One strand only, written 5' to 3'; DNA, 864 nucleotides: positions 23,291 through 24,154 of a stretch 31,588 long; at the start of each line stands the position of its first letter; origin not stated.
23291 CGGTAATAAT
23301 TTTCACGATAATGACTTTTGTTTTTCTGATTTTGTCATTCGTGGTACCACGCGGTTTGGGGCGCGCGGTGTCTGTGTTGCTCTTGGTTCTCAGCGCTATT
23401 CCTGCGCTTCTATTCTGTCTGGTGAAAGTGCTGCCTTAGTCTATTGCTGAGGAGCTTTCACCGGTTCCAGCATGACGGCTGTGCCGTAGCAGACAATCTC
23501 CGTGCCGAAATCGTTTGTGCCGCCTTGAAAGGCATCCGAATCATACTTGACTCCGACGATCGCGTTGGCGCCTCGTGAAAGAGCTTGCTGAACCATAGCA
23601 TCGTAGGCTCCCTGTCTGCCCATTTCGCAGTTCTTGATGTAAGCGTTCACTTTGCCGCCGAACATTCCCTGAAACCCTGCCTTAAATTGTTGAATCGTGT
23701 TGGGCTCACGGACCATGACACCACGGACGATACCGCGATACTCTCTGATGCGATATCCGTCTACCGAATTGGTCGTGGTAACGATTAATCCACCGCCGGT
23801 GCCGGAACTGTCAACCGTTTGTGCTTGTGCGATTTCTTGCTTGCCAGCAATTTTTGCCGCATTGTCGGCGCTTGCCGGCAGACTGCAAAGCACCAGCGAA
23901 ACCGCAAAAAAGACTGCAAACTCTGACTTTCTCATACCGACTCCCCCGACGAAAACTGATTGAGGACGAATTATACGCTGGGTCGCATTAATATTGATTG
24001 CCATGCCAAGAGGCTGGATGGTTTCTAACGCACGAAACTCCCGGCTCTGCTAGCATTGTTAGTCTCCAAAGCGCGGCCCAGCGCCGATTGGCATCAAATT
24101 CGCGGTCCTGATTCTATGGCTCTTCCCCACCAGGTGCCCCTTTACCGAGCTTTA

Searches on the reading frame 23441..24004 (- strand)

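Call 72: search_protein_families(library=pfam, proteins=[window:23441-24004:-], max_evalue=0.001)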
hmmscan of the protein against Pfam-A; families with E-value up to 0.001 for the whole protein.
window:23441-24004:- (187 aa): 1 family
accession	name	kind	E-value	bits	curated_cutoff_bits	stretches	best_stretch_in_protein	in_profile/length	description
PF01906.23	YbjQ_1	-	2.3e-27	96.1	23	1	74-178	2-102/103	Putative heavy-metal-binding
